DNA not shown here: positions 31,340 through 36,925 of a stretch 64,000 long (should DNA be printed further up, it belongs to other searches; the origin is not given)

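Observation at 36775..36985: Two membrane-trafficking genes (Sec7 ARF-GEF and TRAPPC2) share a 210-bp divergent promoter with a reiterated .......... element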

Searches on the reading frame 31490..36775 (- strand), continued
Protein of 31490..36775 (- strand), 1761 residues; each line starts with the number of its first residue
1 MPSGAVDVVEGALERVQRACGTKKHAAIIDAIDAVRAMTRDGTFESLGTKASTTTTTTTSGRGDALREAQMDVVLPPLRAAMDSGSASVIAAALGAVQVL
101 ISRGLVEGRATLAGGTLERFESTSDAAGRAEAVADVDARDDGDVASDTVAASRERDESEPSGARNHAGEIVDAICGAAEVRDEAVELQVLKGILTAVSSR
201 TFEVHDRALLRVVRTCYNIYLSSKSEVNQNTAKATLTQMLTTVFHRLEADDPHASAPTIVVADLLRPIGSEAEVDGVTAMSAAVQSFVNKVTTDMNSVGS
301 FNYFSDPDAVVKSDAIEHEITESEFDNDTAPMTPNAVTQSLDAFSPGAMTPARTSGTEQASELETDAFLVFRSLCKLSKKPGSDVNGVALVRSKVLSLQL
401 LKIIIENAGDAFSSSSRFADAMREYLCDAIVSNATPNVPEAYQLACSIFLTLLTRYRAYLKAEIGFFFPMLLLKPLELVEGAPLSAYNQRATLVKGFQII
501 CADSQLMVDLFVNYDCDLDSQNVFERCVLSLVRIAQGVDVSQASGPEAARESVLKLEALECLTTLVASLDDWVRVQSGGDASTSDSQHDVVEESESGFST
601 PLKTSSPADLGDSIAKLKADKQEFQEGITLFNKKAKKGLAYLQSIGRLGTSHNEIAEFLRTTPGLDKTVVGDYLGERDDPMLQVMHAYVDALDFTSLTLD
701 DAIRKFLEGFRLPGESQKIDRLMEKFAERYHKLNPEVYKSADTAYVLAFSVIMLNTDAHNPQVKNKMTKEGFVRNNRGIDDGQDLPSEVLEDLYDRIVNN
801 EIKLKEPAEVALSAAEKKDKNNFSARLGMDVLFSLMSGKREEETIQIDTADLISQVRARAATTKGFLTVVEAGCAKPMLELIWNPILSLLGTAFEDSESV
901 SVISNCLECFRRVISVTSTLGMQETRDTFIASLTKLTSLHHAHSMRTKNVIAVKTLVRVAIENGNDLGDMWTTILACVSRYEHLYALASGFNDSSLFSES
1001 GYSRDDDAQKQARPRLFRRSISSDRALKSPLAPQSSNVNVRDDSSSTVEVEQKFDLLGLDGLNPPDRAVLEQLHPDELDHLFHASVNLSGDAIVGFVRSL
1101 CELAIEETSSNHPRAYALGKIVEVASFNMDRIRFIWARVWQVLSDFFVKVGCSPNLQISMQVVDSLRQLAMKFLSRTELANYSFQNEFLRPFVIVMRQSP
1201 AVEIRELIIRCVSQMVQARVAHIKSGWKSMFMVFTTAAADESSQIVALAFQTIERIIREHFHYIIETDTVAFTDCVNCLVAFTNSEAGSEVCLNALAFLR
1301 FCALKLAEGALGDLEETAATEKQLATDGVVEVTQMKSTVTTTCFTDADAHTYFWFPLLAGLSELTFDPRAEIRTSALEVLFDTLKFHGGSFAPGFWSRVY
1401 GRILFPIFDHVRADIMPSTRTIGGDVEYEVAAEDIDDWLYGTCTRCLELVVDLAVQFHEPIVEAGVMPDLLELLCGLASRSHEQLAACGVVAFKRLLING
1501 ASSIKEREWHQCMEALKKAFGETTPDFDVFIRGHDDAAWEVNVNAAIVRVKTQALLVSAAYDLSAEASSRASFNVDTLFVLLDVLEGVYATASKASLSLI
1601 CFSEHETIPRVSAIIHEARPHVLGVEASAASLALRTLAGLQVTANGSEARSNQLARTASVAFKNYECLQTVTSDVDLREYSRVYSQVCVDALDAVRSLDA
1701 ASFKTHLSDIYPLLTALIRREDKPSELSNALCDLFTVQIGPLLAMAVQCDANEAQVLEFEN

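Call 18: find_encoding_contigs(protein=P0007, flank=4000, max_places=2)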
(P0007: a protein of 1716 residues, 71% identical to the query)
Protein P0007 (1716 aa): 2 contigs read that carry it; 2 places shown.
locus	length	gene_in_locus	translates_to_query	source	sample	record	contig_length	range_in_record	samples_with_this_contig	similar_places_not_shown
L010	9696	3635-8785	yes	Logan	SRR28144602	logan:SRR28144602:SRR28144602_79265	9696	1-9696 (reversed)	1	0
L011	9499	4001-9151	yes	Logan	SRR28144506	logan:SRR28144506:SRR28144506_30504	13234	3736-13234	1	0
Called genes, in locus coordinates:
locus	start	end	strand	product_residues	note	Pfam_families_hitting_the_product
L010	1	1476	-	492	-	?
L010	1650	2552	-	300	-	PF08241:Methyltransf_11, PF08242:Methyltransf_12 (weak), PF13649:Methyltransf_25 (weak), PF01209:Ubie_methyltran (weak)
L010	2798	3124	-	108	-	PF04628:Sedlin_N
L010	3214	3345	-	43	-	-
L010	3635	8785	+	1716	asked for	PF16213:DCB, PF23325:TPR_28 (faint), PF12783:Sec7-like_HUS, PF01369:Sec7, PF09324:Sec7-like_HDS, PF16206:Mon2_C, PF20252:BIG2_C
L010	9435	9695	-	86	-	?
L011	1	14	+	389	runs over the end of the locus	PF03790:KNOX1 (weak), PF03789:ELK (faint), PF05920:Homeobox_KN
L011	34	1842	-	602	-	PF01699:Na_Ca_ex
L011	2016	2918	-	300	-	PF08241:Methyltransf_11, PF08242:Methyltransf_12 (weak), PF13649:Methyltransf_25 (weak), PF01209:Ubie_methyltran (weak)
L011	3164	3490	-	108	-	PF04628:Sedlin_N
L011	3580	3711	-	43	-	-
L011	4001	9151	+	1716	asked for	PF16213:DCB, PF23325:TPR_28 (faint), PF12783:Sec7-like_HUS, PF01369:Sec7, PF09324:Sec7-like_HDS, PF16206:Mon2_C, PF20252:BIG2_C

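Call 22: list_cluster_members(proteins=[P0001, P0003, P0006, P0007, P0010, P0002, P0004, P0011, P0013])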
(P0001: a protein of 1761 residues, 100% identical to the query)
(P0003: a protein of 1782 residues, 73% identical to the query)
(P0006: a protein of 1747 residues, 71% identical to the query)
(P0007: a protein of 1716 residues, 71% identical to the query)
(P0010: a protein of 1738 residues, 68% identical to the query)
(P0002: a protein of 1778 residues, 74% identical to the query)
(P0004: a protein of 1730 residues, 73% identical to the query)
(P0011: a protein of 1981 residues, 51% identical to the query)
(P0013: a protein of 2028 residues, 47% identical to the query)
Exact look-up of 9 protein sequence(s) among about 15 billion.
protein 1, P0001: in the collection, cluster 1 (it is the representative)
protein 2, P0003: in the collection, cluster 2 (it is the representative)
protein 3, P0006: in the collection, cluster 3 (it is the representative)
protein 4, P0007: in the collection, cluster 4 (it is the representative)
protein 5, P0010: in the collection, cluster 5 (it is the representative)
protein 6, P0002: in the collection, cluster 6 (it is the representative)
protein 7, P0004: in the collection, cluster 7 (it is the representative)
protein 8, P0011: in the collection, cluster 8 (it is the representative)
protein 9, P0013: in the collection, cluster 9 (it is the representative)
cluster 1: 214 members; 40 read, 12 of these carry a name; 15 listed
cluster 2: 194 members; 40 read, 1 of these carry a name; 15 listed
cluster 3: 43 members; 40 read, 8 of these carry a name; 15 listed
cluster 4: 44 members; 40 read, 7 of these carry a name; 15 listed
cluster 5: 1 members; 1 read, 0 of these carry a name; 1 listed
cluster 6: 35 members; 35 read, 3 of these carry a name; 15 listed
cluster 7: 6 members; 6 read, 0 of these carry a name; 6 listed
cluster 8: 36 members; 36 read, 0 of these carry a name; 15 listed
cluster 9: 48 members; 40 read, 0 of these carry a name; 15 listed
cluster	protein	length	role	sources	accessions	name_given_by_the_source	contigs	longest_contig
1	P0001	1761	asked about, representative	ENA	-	-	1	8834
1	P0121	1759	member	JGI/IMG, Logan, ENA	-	brefeldin A-inhibited guanine nucleotide-exchange protein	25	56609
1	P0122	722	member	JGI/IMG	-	brefeldin A-inhibited guanine nucleotide-exchange protein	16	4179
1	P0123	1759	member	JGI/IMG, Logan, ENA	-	brefeldin A-inhibited guanine nucleotide-exchange protein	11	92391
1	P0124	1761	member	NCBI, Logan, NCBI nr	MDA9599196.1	DUF1981 domain-containing protein [bacterium]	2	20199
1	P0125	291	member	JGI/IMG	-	hypothetical protein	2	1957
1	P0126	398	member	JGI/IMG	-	brefeldin A-inhibited guanine nucleotide-exchange protein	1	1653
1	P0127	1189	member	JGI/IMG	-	brefeldin A-inhibited guanine nucleotide-exchange protein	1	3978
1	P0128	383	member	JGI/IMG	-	brefeldin A-inhibited guanine nucleotide-exchange protein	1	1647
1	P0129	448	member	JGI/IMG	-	brefeldin A-inhibited guanine nucleotide-exchange protein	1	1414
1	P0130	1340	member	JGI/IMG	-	brefeldin A-inhibited guanine nucleotide-exchange protein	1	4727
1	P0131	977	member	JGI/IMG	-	brefeldin A-inhibited guanine nucleotide-exchange protein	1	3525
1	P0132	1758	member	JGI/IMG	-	brefeldin A-inhibited guanine nucleotide-exchange protein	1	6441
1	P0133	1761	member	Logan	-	-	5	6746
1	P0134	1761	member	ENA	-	-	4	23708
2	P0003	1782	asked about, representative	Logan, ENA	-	-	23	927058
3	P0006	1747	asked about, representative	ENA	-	-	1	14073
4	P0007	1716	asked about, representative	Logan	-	-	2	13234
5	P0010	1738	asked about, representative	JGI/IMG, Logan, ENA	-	-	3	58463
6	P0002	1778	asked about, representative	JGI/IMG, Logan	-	-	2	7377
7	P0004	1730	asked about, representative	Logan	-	-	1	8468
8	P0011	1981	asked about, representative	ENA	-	-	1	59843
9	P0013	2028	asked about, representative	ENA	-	-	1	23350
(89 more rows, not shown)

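Call 24: find_encoding_contigs(protein=P0011, flank=4000, max_places=1)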
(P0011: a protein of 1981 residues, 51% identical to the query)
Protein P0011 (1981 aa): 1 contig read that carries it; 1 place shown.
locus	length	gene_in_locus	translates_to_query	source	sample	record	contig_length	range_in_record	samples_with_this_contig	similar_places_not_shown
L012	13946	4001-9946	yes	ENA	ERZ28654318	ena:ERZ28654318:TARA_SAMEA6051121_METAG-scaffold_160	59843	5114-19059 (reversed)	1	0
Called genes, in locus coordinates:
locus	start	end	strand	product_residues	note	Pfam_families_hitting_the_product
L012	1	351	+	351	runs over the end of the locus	PF08551:DUF1751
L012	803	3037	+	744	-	PF03109:ABC1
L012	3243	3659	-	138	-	PF04628:Sedlin_N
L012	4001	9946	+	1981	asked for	PF16213:DCB, PF12783:Sec7-like_HUS, PF01369:Sec7, PF09324:Sec7-like_HDS, PF16206:Mon2_C, PF20252:BIG2_C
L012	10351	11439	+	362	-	-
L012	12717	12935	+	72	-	-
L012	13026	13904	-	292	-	PF03372:Exo_endo_phos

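Call 25: find_encoding_contigs(protein=P0013, flank=4000, max_places=1)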
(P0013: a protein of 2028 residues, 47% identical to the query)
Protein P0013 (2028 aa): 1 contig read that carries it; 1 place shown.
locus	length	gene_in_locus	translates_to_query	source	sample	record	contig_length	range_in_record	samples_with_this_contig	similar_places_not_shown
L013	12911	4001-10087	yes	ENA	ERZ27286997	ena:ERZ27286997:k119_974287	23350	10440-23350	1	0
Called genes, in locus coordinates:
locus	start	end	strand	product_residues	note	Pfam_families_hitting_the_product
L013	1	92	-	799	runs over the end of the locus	PF01699:Na_Ca_ex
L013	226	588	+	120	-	-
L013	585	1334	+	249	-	PF08551:DUF1751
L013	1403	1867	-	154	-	-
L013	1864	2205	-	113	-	PF02037:SAP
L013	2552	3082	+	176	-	PF00581:Rhodanese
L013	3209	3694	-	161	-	PF04628:Sedlin_N, PF04099:Sybindin (weak)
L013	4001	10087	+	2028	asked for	PF16213:DCB, PF12783:Sec7-like_HUS, PF01369:Sec7, PF09324:Sec7-like_HDS, PF16206:Mon2_C (weak), PF20252:BIG2_C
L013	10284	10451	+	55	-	-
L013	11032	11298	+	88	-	-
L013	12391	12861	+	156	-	PF00830:Ribosomal_L28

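Call 26: find_encoding_contigs(protein=P0004, flank=4000, max_places=1)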
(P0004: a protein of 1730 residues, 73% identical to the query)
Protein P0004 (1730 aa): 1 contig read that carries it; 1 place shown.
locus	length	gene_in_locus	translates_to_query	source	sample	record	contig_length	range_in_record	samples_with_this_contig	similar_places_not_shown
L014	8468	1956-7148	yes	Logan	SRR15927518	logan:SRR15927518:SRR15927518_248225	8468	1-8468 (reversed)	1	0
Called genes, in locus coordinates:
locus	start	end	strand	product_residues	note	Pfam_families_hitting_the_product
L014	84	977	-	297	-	PF13489:Methyltransf_23 (faint), PF13649:Methyltransf_25 (weak), PF08241:Methyltransf_11, PF08242:Methyltransf_12 (weak), PF13847:Methyltransf_31 (faint)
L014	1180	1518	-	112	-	PF04628:Sedlin_N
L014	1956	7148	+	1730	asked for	PF16213:DCB, PF23325:TPR_28 (faint), PF12783:Sec7-like_HUS, PF01369:Sec7, PF09324:Sec7-like_HDS, PF16206:Mon2_C, PF20252:BIG2_C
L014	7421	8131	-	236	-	-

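Call 27: find_encoding_contigs(protein=P0002, flank=4000, max_places=1)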
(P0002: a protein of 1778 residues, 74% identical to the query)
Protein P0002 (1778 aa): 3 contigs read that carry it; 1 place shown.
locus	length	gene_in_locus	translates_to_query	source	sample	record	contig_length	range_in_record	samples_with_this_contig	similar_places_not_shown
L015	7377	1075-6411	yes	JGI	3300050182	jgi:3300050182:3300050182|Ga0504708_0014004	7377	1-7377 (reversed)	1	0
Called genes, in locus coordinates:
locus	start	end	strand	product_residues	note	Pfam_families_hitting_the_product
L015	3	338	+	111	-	?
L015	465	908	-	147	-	PF04628:Sedlin_N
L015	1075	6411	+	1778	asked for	PF16213:DCB, PF23325:TPR_28 (faint), PF12783:Sec7-like_HUS, PF01369:Sec7, PF09324:Sec7-like_HDS, PF16206:Mon2_C, PF20252:BIG2_C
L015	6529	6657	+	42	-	-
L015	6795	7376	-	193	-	?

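Call 40: find_encoding_contigs(protein=P0009, flank=3000, max_places=1)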
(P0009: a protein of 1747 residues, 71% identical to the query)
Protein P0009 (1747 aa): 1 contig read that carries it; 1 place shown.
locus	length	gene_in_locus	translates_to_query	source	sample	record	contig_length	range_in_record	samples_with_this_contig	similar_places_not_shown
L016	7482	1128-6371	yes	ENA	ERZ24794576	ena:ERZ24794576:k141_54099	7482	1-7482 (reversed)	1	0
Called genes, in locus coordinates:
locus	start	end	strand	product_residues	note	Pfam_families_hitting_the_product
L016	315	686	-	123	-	PF04628:Sedlin_N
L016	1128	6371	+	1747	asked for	PF16213:DCB, PF12783:Sec7-like_HUS, PF01369:Sec7, PF09324:Sec7-like_HDS, PF16206:Mon2_C, PF23325:TPR_28 (weak), PF20252:BIG2_C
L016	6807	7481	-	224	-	?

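Call 41: find_encoding_contigs(protein=P0012, flank=3000, max_places=1)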
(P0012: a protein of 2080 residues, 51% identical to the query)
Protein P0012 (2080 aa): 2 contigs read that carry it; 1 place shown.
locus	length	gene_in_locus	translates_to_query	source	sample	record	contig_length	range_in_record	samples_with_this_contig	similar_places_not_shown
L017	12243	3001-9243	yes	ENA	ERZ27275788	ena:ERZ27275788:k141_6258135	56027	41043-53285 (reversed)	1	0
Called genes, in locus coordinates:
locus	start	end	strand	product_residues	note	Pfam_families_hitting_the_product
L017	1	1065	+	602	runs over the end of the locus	PF03109:ABC1, PF01636:APH (faint), PF06176:WaaY (faint)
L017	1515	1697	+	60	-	-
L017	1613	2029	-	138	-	PF04099:Sybindin (weak), PF04628:Sedlin_N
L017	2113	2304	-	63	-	-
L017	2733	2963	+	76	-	-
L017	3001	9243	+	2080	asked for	PF23325:TPR_28 (faint), PF16213:DCB, PF12783:Sec7-like_HUS, PF01369:Sec7, PF09324:Sec7-like_HDS, PF16206:Mon2_C (weak), PF20252:BIG2_C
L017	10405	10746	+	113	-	-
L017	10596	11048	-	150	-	-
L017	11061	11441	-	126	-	-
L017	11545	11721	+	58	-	-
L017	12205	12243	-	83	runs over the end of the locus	-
